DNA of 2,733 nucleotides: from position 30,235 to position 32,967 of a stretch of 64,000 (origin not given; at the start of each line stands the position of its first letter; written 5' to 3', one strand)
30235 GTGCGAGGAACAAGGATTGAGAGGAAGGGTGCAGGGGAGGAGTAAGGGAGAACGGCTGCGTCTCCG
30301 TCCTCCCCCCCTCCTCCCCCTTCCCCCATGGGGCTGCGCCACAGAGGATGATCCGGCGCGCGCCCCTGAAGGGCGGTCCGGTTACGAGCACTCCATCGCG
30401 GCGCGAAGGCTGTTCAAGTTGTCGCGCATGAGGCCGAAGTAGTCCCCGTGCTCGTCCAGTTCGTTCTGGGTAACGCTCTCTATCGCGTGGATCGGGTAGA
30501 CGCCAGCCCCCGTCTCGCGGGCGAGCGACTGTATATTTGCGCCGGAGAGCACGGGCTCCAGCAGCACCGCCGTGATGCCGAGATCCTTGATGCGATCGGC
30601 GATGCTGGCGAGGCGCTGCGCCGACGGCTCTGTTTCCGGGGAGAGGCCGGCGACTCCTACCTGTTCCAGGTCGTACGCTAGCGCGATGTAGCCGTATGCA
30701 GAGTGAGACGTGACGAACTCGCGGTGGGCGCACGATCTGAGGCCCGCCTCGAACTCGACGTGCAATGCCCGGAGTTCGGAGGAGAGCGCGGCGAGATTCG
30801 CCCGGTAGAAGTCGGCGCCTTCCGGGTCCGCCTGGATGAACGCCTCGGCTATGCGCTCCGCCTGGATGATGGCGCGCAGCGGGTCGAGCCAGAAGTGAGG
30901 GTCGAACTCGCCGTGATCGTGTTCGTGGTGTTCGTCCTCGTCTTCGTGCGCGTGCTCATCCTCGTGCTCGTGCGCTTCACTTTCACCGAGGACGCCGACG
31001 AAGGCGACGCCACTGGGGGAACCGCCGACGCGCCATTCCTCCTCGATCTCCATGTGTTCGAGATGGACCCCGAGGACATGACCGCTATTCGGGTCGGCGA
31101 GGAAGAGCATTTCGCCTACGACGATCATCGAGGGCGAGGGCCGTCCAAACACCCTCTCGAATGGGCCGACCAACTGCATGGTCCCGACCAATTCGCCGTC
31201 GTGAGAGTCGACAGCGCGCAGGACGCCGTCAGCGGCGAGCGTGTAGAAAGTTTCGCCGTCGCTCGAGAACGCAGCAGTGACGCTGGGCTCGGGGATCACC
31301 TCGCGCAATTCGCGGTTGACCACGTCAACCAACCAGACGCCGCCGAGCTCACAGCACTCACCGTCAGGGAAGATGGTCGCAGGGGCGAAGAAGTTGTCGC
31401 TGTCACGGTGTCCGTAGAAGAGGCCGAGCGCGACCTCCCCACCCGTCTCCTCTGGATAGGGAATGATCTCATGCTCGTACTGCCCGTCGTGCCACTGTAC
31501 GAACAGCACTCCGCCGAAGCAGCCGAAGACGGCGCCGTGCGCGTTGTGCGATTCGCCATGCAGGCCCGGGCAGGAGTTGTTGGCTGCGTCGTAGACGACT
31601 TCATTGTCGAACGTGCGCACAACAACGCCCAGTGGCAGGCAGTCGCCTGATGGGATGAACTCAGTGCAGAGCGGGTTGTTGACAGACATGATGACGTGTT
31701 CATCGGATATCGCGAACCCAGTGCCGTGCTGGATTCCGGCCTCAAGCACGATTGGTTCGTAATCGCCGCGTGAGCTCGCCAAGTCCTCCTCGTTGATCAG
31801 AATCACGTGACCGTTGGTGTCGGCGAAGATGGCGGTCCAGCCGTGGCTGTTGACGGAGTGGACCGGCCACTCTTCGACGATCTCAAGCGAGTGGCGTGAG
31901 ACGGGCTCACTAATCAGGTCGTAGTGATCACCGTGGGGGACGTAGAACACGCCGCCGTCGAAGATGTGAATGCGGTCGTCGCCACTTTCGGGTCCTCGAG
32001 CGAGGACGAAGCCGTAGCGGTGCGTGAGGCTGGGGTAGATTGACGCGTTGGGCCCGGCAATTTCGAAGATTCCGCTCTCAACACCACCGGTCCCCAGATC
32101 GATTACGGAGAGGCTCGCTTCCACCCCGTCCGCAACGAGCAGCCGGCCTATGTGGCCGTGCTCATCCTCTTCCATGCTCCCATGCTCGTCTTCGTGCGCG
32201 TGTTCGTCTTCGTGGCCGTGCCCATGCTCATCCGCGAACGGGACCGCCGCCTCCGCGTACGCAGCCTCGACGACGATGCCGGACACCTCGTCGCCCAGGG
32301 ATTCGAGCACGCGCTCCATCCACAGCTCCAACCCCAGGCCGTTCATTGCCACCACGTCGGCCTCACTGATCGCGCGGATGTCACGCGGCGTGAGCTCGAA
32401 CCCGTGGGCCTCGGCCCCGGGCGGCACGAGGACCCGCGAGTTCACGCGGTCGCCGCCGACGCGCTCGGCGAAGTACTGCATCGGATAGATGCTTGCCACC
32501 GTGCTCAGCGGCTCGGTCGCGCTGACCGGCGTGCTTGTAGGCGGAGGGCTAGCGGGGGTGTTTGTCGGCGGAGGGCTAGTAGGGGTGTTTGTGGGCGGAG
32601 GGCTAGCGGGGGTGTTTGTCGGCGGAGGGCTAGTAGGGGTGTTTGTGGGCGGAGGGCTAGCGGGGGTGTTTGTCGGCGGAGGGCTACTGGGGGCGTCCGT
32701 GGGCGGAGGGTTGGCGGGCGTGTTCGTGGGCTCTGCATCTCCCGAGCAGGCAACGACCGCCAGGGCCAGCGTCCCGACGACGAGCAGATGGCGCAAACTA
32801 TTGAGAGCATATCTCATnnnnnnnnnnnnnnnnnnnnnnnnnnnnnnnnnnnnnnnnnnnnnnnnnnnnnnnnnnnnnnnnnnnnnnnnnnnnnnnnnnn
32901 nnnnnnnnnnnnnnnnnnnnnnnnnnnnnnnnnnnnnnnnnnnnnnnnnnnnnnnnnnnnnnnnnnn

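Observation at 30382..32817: ZnuA-type metal-binding lipoprotein with a beta-propeller-like domain inserted into its His-rich loop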

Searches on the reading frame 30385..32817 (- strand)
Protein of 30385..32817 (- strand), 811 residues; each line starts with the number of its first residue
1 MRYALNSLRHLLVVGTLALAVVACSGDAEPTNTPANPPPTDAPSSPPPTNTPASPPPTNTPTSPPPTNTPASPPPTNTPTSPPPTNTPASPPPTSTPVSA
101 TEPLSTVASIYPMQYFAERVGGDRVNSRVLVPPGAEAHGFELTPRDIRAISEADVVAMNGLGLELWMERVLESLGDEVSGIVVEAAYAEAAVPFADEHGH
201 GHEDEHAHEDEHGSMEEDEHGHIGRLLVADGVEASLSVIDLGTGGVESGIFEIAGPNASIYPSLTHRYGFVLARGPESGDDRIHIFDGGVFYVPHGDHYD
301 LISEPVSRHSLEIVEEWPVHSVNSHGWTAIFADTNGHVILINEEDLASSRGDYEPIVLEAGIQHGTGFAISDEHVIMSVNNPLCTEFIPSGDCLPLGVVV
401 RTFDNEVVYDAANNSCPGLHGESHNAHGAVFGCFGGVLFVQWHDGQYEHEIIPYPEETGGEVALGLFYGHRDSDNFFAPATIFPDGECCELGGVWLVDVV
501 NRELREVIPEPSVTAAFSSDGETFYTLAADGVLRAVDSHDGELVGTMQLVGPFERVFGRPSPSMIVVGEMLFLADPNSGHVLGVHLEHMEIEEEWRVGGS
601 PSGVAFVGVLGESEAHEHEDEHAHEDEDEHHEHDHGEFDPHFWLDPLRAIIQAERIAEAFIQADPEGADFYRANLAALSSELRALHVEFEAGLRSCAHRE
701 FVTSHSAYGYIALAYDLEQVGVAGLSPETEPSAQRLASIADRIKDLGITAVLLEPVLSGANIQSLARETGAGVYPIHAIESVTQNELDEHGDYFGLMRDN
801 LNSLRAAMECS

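Call 5: search_protein_families(library=pfam, proteins=[window:30385-32817:-], max_evalue=1)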
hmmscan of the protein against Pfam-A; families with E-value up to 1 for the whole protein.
window:30385-32817:- (811 aa): 4 families
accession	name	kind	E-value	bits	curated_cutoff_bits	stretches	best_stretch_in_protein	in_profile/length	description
PF01297.22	ZnuA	-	3.1e-83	279.7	29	2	621-807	85-263/263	Zinc-uptake complex component A periplasmic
PF10986.14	ZrgA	-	0.0097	16.3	27.4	1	613-641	79-109/161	ZrgA family zinc uptake protein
PF13360.13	PQQ_2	-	0.091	12.8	27.6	1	514-585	67-134/233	Outer membrane protein assembly factor BamB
PF13362.12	Toprim_3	-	0.18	12.7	27.2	1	717-771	41-94/95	Toprim domain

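Call 6: search_protein_families(library=ncbifam, proteins=[window:30385-32817:-], max_evalue=1)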
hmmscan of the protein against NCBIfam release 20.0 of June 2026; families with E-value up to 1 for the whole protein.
window:30385-32817:- (811 aa): 12 families
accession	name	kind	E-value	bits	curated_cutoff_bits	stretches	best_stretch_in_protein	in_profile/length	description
NF040870.1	AztC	equivalog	3.7e-53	180.8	350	2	624-807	89-276/277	zinc ABC transporter substrate-binding protein AztC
NF053842.1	MnTportMntCDein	equivalog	1.8e-44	152.1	400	2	623-785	96-260/281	manganese ABC transporter substrate-binding protein MntC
NF007091.2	PRK09545.1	equivalog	1.5e-41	142.6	268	2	613-771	124-282/318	zinc ABC transporter substrate-binding protein ZnuA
NF033605.1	Zn_bnd_ABC_AdcA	exception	6.7e-41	140.8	700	2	614-809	126-323/517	zinc ABC transporter substrate-binding lipoprotein AdcA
TIGR03772.1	anch_rpt_subst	equivalog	2.1e-35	122.3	350.45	2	632-807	310-484/486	anchored repeat ABC transporter, substrate-binding protein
NF038015.2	AztD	exception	6.3e-29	100.8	400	1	228-607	1-354/356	zinc metallochaperone AztD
NF053703.1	Mn_SBP_EfaA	exception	5.7e-26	91.4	485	2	633-806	133-307/310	Mn/Fe ABC transporter substrate-binding lipoprotein EfaA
NF047355.1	ABC_bind_Mn_Staph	exception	1.2e-23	83.9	500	2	630-809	129-309/309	manganese ABC transporter substrate-binding lipoprotein MntC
NF040928.1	ABC_lipo_SloC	subfamily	4.1e-23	81.9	525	2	632-805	125-299/304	metal ABC transporter substrate-binding lipoprotein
NF033761.1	gliding_GltJ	equivalog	0.62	9.1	450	1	13-103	382-469/671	adventurous gliding motility protein GltJ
NF033827.1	CDF_efflux_DmeF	equivalog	0.9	8.9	250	0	195-222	142-173/309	CDF family Co(II)/Ni(II) efflux transporter DmeF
NF041057.1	Rcas_1661_fam_Se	equivalog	0.97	8.9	190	0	16-83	4-64/247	Rcas_1661 family thioredoxin-like (seleno)lipoprotein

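Call 7: search_solved_structures(query=window:30385-32817:-, max_evalue=1, show_alignments=2)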
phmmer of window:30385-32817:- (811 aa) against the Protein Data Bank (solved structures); distinct sequences matched with E-value up to 1: 58.
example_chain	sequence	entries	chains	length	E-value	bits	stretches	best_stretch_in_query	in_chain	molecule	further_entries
2o1e_A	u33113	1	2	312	5.7e-42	146.9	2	619-807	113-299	YcdH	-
7jj8_B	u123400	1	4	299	2.2e-41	144.9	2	617-806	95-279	Zinc-binding lipoprotein AdcA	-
7jj9_A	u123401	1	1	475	1.4e-40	142.3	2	617-806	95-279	Zinc-binding lipoprotein AdcA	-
1pq4_A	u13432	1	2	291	7.2e-35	123.4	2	616-776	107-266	periplasmic binding protein component of an ABC type zinc uptake transporter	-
2ov1_A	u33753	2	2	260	3.8e-31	111.1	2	639-776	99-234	Periplasmic binding protein component of an ABC type zinc uptake transporter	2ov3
3gi1_A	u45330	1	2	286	1.6e-30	109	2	638-783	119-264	Laminin-binding protein of group A streptococci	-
3hjt_A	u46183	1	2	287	1e-29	106.4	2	638-783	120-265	Lmb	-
3cx3_A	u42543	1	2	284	1.9e-29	105.5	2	636-787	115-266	Lipoprotein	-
7lm7_A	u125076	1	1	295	6.3e-29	103.7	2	636-787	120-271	Adhesion protein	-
4h0f_A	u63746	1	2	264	3.3e-28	101.3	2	638-783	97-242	Laminin-binding surface protein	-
7lm5_A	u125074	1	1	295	4.3e-28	101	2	636-787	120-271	Adhesion protein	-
7lm6_A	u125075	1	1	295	8.2e-28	100.1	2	636-787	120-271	Adhesion protein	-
4irm_A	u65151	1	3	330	6.1e-27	97.2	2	639-773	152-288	Mn transporter; MntC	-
5kzj_A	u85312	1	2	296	6.3e-27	97.1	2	635-808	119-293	Periplasmic solute binding protein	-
3ujp_A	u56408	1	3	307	6.6e-27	97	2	639-773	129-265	Mn transporter subunit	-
5w56_A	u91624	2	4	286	2.5e-26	95.1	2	635-808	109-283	Periplasmic solute binding protein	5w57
6ck1_B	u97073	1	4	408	8e-14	53.8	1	269-611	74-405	A1B2F4 protein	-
6cmk_B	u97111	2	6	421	1e-13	53.5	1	219-629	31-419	AztD protein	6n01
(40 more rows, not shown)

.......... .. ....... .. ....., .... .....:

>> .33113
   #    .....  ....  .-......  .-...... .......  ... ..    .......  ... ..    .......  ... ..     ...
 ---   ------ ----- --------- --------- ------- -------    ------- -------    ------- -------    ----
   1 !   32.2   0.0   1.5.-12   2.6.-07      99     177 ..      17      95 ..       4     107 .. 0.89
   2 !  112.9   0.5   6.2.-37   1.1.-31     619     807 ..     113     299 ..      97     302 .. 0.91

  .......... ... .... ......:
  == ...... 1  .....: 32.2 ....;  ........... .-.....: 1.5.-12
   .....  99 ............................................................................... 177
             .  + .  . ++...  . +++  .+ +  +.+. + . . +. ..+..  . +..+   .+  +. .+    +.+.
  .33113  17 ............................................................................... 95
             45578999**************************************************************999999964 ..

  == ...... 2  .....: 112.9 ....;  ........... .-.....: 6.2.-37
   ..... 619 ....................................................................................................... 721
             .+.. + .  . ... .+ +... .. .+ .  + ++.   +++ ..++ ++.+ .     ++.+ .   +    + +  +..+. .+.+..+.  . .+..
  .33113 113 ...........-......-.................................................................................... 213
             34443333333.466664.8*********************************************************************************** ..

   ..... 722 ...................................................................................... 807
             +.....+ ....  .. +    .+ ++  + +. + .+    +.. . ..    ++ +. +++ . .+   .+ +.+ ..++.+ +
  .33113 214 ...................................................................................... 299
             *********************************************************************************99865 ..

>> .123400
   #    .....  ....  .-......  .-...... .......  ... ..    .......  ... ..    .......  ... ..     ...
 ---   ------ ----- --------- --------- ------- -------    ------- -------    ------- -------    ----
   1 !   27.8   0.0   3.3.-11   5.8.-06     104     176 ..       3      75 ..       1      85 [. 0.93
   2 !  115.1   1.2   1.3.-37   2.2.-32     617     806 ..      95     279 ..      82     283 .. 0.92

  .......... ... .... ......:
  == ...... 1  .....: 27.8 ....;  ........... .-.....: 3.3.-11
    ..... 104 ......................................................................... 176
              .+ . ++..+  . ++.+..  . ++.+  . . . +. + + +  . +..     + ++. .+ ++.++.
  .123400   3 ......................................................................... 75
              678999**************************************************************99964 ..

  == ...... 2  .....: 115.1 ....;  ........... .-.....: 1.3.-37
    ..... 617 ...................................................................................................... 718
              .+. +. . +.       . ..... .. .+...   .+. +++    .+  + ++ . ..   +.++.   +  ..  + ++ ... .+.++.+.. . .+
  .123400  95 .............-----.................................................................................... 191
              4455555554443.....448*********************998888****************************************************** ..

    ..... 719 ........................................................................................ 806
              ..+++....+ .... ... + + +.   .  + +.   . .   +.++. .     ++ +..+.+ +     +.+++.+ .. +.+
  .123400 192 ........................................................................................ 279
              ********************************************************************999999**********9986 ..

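Call 8: find_homologous_proteins(query=window:30385-32817:-, max_evalue=1e-20)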
Query window:30385-32817:- (811 aa): 334 proteins with E <= 1e-20 among 8000 candidates; the best 120 are listed.
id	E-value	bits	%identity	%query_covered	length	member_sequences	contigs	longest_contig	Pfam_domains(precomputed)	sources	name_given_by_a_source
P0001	0.0e+0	1863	100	100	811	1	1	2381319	PF01297.23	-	-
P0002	0.0e+0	1345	78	51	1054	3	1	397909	PF13360.14,PF01297.23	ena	-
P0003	0.0e+0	1329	82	48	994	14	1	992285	-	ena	-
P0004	0.0e+0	1317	81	49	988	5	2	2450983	-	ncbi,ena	-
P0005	0.0e+0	1293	62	64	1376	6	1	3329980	PF13360.14,PF01297.23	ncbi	-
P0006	0.0e+0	1169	51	75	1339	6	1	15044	PF13360.14,PF01297.23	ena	-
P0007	0.0e+0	1141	71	90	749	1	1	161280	PF01297.23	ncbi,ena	-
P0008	0.0e+0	1102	69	88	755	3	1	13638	PF01297.23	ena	-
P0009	0.0e+0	1072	55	64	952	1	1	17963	PF13360.14,PF01297.23,PF12894.14,PF02239.23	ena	-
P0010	2.1e-295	1000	58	100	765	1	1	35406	PF01297.23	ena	-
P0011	6.7e-291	985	58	90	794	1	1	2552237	PF01297.23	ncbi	-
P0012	1.7e-282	957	60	73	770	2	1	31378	PF01297.23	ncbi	-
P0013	1.7e-279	948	59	88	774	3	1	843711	PF01297.23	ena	-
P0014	2.4e-279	947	61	88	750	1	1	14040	PF01297.23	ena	-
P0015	2.5e-279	947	50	75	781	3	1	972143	PF01297.23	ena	-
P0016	9.0e-274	929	57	100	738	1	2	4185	PF01297.23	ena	-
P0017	3.7e-273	927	60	90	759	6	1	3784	PF01297.23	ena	-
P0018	3.5e-271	920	54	100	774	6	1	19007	PF01297.23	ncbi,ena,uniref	ncbi:metal ABC transporter solute-binding protein, Zn/Mn family [Candidatus Palauibacter sp.]|uniref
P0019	7.6e-268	909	51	72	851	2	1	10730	PF13360.14,PF01297.23,PF12894.14,PF02239.23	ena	-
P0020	2.7e-266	904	57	90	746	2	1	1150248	PF01297.23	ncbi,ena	-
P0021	1.6e-263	895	54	100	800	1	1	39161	PF01297.23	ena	-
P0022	3.8e-256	870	56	83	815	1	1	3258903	PF01297.23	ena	-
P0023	2.8e-253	861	53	92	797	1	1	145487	PF01297.23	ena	-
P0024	3.5e-247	841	56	83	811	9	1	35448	PF01297.23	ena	-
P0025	1.7e-245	835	57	87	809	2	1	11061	PF01297.23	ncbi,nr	ncbi:MAG: hypothetical protein F4188_00110 [Chloroflexi bacterium]|nr:hypothetical protein [Chlorofl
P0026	6.8e-244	830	53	90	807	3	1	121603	PF01297.23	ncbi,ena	-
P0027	5.4e-243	827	57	72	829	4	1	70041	PF01297.23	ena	-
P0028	1.2e-242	826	53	93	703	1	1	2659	PF01297.23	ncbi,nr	ncbi:MAG: zinc ABC transporter substrate-binding protein, partial [Chloroflexi bacterium]|nr:zinc AB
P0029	1.3e-242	826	54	91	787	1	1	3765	PF01297.23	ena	-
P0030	3.3e-242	824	51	95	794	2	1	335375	PF01297.23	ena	-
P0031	3.4e-242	824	55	87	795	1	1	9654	PF01297.23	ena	-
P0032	1.0e-241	823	55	87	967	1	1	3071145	PF01297.23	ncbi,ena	-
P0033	6.9e-241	820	50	100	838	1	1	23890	PF01297.23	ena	-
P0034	2.5e-236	805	53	89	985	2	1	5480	PF01297.23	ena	-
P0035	1.8e-234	799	61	72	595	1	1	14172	PF01297.23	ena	-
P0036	3.3e-234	798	48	100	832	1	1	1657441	PF01297.23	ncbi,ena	-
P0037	9.7e-232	790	53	89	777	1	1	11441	PF01297.23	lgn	-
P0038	5.5e-231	787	36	77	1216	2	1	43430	PF13360.14,PF23381.2,PF01297.23,PF08450.19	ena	-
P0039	2.0e-227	775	56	82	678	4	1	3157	PF01297.23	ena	-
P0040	9.8e-227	773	50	91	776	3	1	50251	PF01297.23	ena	-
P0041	1.4e-225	769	52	90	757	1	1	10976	PF01297.23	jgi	jgi:ABC-type Zn uptake system ZnuABC Zn-binding protein ZnuA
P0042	2.1e-225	769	49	91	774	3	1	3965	PF01297.23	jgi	-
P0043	6.8e-224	764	51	89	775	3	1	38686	PF01297.23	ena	-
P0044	1.7e-223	762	51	87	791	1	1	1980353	PF01297.23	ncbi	-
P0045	6.0e-223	760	51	89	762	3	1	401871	PF01297.23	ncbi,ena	-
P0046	3.7e-221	755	51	89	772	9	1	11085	PF01297.23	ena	-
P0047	1.8e-220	752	50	91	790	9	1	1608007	PF01297.23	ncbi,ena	-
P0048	3.2e-220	751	50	89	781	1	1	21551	PF01297.23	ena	-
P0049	5.6e-217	741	49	89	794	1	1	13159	PF01297.23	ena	-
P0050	4.3e-214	731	48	100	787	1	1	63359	PF01297.23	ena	-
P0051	5.2e-213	728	50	90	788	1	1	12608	PF01297.23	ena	-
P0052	9.2e-213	727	49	90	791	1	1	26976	PF01297.23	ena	-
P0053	1.2e-211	723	52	83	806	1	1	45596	PF01297.23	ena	-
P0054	3.3e-211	722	54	68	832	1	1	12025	PF01297.23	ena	-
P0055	1.5e-210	720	46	93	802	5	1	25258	PF01297.23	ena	-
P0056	3.8e-210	718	46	100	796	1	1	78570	PF01297.23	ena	-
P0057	2.1e-209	716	52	83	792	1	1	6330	PF01297.23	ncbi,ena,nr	ncbi:MAG: zinc ABC transporter substrate-binding protein [Chloroflexi bacterium]|nr:zinc ABC transpo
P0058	1.1e-208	713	45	100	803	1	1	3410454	PF01297.23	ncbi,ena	-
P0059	1.3e-208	713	47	99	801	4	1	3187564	PF01297.23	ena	-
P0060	4.8e-208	711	46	98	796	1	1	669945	PF01297.23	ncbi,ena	-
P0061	6.8e-208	711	47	98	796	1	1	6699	PF01297.23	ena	-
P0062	4.2e-207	708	77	49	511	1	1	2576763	-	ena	-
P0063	1.6e-206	706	47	100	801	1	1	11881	PF01297.23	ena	-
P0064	9.3e-206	704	47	99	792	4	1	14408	PF01297.23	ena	-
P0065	1.0e-205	704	48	83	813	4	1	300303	PF01297.23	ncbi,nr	ncbi:MAG: hypothetical protein F4W99_06265 [Chloroflexi bacterium]|nr:hypothetical protein [Chlorofl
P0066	2.9e-205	702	47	92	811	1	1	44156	PF01297.23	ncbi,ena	-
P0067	8.2e-205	701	50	82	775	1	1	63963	PF01297.23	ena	-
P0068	9.1e-205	700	55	72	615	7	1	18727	PF01297.23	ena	-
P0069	1.6e-204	700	48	88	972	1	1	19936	PF01297.23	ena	-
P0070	2.2e-204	699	44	99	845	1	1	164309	PF01297.23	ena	-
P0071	2.3e-204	699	51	85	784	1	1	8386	PF01297.23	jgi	jgi:ABC-type Zn uptake system ZnuABC Zn-binding protein ZnuA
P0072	2.7e-204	699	49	90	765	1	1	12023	PF01297.23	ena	-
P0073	2.7e-204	699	46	99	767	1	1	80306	PF01297.23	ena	-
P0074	5.4e-204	698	49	90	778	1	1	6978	PF01297.23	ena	-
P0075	6.4e-204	698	56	72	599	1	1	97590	PF01297.23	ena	-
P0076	1.8e-203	696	59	63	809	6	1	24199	PF01297.23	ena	-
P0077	1.9e-203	696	49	83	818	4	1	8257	PF01297.23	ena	-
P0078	2.7e-203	695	50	83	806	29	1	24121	PF01297.23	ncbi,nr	ncbi:MAG: hypothetical protein F4X58_08625 [Chloroflexi bacterium]|nr:hypothetical protein [Chlorofl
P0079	3.2e-203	695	49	90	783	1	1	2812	PF01297.23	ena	-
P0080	4.3e-203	695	46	91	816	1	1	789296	PF01297.23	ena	-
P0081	5.5e-203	694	49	88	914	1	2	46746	PF01297.23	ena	-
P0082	6.3e-203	694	50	72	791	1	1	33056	PF01297.23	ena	-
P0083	2.2e-202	692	49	88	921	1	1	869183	PF01297.23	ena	-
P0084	2.9e-202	692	59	63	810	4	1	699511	PF01297.23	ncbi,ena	-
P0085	4.9e-202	691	49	88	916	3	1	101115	PF01297.23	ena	-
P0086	6.6e-202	691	50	83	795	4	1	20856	PF01297.23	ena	-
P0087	8.2e-202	691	47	98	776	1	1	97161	PF01297.23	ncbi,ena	-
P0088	8.5e-202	691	44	87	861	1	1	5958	PF01297.23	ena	-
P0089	1.1e-201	690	47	87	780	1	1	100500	PF01297.23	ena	-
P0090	1.6e-201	690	58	63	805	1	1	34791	PF01297.23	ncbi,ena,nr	ncbi:MAG: zinc ABC transporter substrate-binding protein [Chloroflexota bacterium]|nr:zinc ABC trans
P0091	3.1e-201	689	59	63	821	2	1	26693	PF01297.23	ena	-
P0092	6.5e-201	688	47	90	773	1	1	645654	PF01297.23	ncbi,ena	-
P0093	7.0e-201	688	48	90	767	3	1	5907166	PF01297.23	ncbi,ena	-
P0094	7.6e-200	684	47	88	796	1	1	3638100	PF01297.23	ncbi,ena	-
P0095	8.2e-200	684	64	48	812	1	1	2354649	PF01297.23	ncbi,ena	-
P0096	1.0e-199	684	47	90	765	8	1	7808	PF01297.23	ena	-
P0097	1.0e-199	684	54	68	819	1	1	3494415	PF01297.23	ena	-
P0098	1.2e-199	683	46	85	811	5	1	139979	PF01297.23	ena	-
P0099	1.3e-199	683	47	98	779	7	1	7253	PF01297.23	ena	-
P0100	1.7e-199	683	51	83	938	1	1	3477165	PF01297.23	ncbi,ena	-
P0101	4.9e-199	681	48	90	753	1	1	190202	PF01297.23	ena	-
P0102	7.3e-199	681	50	83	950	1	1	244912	PF01297.23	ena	-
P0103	9.1e-199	681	48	92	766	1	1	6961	PF01297.23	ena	-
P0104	1.1e-198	680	57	64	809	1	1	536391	PF01297.23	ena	-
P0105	1.1e-198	680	45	92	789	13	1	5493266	PF01297.23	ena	-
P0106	1.2e-198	680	47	90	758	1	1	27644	PF01297.23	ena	-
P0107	1.4e-198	680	45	92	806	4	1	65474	PF01297.23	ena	-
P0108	1.7e-198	680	48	90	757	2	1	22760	PF01297.23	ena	-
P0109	2.2e-198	679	56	66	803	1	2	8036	PF01297.23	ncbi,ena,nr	ncbi:MAG: zinc ABC transporter substrate-binding protein [Chloroflexi bacterium]|nr:zinc ABC transpo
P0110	3.1e-198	679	50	83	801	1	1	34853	PF01297.23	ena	-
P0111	3.3e-198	679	52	68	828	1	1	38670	PF01297.23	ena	-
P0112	4.4e-198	678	48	90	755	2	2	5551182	PF01297.23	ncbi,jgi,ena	-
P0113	4.7e-198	678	47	90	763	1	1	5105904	PF01297.23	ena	-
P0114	5.9e-198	678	47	89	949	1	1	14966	PF01297.23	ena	-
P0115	7.7e-198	677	47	89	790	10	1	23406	PF01297.23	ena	-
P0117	1.3e-197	677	58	63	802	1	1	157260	PF01297.23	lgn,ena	-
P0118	1.4e-197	677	48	89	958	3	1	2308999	PF01297.23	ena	-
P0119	1.9e-197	676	47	90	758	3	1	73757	PF01297.23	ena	-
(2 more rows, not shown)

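Call 15: find_encoding_contigs(protein=P0001, flank=10000, max_places=3)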
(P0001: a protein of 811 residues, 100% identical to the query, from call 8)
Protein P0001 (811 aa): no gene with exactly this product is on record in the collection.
